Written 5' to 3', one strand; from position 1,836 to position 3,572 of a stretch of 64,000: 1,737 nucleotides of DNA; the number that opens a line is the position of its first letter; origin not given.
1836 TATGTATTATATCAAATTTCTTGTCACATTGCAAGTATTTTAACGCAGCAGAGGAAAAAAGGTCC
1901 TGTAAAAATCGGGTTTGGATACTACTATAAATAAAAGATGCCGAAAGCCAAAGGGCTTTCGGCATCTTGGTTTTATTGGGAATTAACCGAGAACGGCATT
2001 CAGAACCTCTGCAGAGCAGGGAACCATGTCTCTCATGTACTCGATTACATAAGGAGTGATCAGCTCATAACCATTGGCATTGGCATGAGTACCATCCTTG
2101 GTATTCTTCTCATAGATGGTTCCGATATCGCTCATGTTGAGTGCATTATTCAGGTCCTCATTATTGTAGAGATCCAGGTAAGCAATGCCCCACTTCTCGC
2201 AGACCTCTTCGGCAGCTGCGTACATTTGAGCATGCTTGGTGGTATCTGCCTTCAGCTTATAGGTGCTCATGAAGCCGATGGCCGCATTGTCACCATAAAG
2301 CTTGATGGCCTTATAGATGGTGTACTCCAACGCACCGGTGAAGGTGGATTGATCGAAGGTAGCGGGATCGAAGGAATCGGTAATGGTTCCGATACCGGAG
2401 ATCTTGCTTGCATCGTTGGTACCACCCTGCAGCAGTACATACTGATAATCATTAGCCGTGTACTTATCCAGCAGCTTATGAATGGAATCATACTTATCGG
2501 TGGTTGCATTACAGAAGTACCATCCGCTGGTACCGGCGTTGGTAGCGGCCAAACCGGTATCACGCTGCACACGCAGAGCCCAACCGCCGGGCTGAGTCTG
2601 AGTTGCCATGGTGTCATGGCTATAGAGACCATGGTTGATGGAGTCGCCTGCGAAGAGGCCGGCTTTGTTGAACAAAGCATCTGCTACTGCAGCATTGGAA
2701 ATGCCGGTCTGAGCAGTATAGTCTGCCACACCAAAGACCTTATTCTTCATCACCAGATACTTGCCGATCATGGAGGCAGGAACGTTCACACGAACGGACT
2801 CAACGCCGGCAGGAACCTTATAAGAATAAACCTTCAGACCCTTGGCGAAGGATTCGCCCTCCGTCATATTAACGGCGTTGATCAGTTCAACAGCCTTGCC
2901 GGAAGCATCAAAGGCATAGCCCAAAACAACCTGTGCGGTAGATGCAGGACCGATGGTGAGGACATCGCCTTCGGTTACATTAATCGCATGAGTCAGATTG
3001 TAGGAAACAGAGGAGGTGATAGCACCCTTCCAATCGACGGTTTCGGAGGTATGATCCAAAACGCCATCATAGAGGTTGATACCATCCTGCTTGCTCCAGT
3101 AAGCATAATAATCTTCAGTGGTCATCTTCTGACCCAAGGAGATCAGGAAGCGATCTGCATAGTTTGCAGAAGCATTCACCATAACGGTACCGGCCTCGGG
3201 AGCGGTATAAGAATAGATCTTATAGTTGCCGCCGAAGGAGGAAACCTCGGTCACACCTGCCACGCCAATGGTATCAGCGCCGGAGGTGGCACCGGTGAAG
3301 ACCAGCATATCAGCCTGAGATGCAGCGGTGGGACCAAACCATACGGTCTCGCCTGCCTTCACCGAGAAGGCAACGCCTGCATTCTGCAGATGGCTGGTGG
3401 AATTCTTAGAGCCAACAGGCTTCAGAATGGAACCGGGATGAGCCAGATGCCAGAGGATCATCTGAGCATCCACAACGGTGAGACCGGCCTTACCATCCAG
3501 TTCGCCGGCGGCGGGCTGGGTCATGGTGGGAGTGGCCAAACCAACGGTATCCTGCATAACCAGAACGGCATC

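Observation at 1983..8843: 2286-aa exoprotein carrying cohesin-like and dockerin-like modules in one chain, plus four beta-helix modules and a terminal SGNH hydrolase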

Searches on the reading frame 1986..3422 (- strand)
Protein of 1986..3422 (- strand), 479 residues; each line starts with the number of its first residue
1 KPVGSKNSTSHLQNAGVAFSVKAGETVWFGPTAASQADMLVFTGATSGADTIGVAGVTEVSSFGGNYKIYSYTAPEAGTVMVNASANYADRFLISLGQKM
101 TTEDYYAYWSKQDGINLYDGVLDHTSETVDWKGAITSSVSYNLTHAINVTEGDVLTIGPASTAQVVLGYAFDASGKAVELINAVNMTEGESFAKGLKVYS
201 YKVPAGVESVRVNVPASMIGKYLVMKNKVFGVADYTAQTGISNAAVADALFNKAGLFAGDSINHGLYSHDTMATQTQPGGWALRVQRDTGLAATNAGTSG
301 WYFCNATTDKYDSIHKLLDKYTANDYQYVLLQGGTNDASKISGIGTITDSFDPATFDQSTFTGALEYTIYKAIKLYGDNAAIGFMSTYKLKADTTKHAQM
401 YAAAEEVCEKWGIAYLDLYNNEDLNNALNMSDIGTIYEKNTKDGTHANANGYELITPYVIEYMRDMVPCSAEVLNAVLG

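Call 22: find_homologous_proteins(query=window:1986-3422:-)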
Query seq(479 aa) (479 aa): 16 proteins with E <= 0.001 among 8000 candidates.
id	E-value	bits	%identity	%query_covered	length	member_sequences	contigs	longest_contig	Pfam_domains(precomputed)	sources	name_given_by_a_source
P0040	2.1e-200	684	65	98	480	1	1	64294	PF13472.13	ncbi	-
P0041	4.6e-194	663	65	98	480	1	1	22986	PF13472.13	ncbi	-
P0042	8.7e-191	653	63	98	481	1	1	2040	PF13472.13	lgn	-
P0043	1.5e-187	642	63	98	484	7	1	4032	PF13472.13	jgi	-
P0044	1.9e-138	480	49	100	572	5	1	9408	PF13472.13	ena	-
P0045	8.9e-135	468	50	97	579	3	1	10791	PF13472.13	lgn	-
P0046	4.9e-134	466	49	97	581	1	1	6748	PF13472.13,PF00657.29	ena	-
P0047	8.6e-134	465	48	100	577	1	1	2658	PF13472.13,PF00657.29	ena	-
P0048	3.2e-133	463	49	98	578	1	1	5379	PF13472.13,PF00657.29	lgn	-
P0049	2.6e-125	437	47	98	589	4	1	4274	PF13472.13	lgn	-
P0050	4.5e-122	426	45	98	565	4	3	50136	PF13472.13,PF00657.29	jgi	-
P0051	4.7e-120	420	45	98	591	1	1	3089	PF13472.13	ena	-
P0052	6.8e-119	416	44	98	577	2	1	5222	PF13472.13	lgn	-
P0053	1.2e-106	375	40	99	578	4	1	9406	PF13472.13,PF00657.29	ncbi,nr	ncbi:MAG: hypothetical protein IJ333_00475 [Clostridia bacterium]|nr:hypothetical protein [Clostridi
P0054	1.3e-103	365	40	98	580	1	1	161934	PF13472.13,PF00657.29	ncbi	-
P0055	1.5e-30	125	28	92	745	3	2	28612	PF03372.30,PF13472.13,PF16255.12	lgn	-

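Call 24: find_encoding_contigs(protein=P0040, flank=8000, max_places=3)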
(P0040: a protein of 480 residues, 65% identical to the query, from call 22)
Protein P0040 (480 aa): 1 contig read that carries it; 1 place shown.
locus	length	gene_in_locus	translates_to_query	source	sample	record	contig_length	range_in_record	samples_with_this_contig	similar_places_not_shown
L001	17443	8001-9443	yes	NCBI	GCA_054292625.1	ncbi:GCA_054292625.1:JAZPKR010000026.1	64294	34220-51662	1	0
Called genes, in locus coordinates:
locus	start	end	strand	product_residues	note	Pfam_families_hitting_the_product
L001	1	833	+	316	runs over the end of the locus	PF01193:RNA_pol_L, PF01000:RNA_pol_A_bac, PF03118:RNA_pol_A_CTD, PF26169:HHH_XRCC3_RpoA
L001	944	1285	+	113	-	PF01196:Ribosomal_L17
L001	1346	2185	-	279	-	PF00929:RNase_T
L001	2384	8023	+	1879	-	-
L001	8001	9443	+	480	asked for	PF13472:Lipase_GDSL_2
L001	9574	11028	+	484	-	PF03372:Exo_endo_phos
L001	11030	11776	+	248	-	PF03372:Exo_endo_phos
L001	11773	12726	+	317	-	PF03372:Exo_endo_phos (weak)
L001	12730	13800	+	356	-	PF14607:GxDLY, PF14606:Lipase_GDSL_3, PF13472:Lipase_GDSL_2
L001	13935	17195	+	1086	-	PF21445:ADDB_N, PF12705:PDDEXK_1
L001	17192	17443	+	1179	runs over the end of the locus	PF00580:UvrD-helicase, PF13245:AAA_19, PF13361:UvrD_C, PF13538:UvrD_C_2 (faint), PF12705:PDDEXK_1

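Call 74: find_encoding_contigs(protein=P0054, flank=8000, max_places=2)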
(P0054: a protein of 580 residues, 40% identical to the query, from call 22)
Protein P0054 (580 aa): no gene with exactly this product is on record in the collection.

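Call 75: find_encoding_contigs(protein=P0050, flank=8000, max_places=2)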
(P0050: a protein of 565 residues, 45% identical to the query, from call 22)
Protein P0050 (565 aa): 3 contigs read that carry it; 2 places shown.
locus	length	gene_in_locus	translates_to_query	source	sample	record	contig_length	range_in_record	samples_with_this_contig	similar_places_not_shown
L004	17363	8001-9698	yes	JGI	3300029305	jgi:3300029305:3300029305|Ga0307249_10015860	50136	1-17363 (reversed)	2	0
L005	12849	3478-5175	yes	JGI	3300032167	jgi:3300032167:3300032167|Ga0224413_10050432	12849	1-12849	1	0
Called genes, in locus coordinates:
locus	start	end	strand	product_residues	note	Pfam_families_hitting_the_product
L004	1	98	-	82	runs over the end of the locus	PF04023:FeoA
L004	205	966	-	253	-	PF04203:Sortase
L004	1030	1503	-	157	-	-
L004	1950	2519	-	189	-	PF02677:QueH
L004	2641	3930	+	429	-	PF01053:Cys_Met_Meta_PP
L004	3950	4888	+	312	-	PF04204:HTS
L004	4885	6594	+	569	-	PF00657:Lipase_GDSL, PF13472:Lipase_GDSL_2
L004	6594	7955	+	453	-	PF00657:Lipase_GDSL (faint), PF13472:Lipase_GDSL_2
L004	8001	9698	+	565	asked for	PF00657:Lipase_GDSL (faint), PF13472:Lipase_GDSL_2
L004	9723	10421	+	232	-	PF03591:AzlC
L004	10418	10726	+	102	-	PF05437:AzlD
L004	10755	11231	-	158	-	PF03073:TspO_MBR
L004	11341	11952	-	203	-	PF05067:Mn_catalase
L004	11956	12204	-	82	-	PF12652:CotJB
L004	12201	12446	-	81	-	PF11007:CotJA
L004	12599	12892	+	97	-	-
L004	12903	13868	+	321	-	-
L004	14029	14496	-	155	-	PF02464:CinA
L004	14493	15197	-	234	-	PF03372:Exo_endo_phos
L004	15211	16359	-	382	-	PF03372:Exo_endo_phos, PF23226:Exo_endo_phos_PGAP2IP (weak)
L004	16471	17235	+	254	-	PF00106:adh_short, PF08659:KR (weak), PF13561:adh_short_C2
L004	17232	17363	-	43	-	?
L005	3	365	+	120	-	?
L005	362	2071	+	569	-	PF00657:Lipase_GDSL, PF13472:Lipase_GDSL_2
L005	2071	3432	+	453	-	PF00657:Lipase_GDSL (faint), PF13472:Lipase_GDSL_2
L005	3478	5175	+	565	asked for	PF00657:Lipase_GDSL (faint), PF13472:Lipase_GDSL_2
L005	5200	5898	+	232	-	PF03591:AzlC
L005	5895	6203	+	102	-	PF05437:AzlD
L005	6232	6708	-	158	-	PF03073:TspO_MBR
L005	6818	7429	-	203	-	PF05067:Mn_catalase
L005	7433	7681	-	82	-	PF12652:CotJB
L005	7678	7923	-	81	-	PF11007:CotJA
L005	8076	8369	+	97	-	-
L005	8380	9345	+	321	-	-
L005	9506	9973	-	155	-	PF02464:CinA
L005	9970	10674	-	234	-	PF03372:Exo_endo_phos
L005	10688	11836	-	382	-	PF03372:Exo_endo_phos, PF23226:Exo_endo_phos_PGAP2IP (weak)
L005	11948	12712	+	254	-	PF00106:adh_short, PF08659:KR (weak), PF13561:adh_short_C2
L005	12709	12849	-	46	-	?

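Call 77: search_protein_families(library=ncbifam, proteins=[P0044], max_evalue=0.01)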
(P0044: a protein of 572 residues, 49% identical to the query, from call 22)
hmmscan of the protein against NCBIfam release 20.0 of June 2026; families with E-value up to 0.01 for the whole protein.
P0044 (572 aa): 0 families

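Call 85: search_dna_similar(query=window:1986-3401:-, collection=phages, mode=protein, max_evalue=0.001, max_rows=15)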
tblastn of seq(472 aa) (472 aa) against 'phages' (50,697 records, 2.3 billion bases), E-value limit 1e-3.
Records with a match: 7; places in all: 7; records where one place covers at least 80% of the query: 0.
Best place of each record, by identity: <60% 7.
By first word of the organism name: Bacteriophage 3; Clostridium 2; Bacillus 2.
By host as written in the record: - 3; Clostridium perfringens 2; Bacillus halmapalus DSM 29712 2.
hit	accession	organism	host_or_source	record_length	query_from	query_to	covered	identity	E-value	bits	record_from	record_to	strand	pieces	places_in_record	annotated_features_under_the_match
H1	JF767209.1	Clostridium phage phiCP34O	Clostridium perfringens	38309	122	446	69%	24.5%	2e-8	63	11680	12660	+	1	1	lysophospholipase L1-related esterase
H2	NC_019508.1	Clostridium phage phiCP34O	Clostridium perfringens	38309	122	446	69%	24.5%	2e-8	63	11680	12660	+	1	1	lysophospholipase L1-related esterase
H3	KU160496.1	Bacillus phage vB_BhaS-171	Bacillus halmapalus DSM 29712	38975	229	446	46%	31.1%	6e-9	65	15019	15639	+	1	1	GDSL-like lipase/acylhydrolase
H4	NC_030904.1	Bacillus phage vB_BhaS-171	Bacillus halmapalus DSM 29712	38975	229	446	46%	31.1%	6e-9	65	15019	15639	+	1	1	GDSL-like lipase/acylhydrolase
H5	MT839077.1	Bacteriophage sp.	human fecal samples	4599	236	446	45%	29.4%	2e-9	66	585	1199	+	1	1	record has no annotation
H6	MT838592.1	Bacteriophage sp.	human fecal samples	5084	236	446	45%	26.6%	6e-4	48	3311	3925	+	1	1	record has no annotation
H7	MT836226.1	Bacteriophage sp.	human fecal samples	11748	242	406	35%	25.3%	4e-4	49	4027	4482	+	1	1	record has no annotation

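Call 86: get_annotated_region(hit=H2, flank=6000)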
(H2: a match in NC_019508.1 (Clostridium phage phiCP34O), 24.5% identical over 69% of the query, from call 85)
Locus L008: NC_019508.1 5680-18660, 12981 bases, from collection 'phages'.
description: Clostridium phage phiCP34O, complete genome.
organism: Clostridium phage phiCP34O (NCBI taxid 1042123)
taxonomy: Viruses; Duplodnaviria; Heunggongvirae; Uroviricota; Caudoviricetes
host: Clostridium perfringens; source: -; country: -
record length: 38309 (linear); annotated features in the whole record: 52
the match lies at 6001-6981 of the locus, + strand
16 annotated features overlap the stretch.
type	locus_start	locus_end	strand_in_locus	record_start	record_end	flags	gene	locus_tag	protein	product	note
CDS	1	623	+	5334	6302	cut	-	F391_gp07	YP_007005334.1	phosphoadenosine phosphosulfate reductase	PAPS reductase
CDS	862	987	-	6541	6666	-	-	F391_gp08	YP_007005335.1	hypothetical protein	-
CDS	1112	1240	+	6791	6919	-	-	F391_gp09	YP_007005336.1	hypothetical protein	-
CDS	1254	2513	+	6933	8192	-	-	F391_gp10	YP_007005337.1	DNA helicase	-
CDS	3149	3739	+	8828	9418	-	-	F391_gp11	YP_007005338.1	phage minor structural protein GP20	-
CDS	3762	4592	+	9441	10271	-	-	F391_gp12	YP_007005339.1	P22 coat protein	gp5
CDS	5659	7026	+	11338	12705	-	-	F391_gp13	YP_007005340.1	lysophospholipase L1-related esterase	-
CDS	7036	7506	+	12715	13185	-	-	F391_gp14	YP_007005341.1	head protein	-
CDS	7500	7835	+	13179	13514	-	-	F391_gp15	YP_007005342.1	hypothetical protein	-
CDS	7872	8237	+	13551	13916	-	-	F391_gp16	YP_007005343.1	head protein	-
CDS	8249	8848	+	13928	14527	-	-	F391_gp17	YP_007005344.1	major tail protein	-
CDS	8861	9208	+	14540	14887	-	-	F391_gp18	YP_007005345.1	hypothetical protein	-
CDS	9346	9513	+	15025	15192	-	-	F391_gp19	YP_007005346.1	hypothetical protein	-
CDS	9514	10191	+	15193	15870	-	-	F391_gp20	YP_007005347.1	tail length tape measure protein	-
CDS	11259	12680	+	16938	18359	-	-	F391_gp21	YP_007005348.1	tail length tape measure protein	-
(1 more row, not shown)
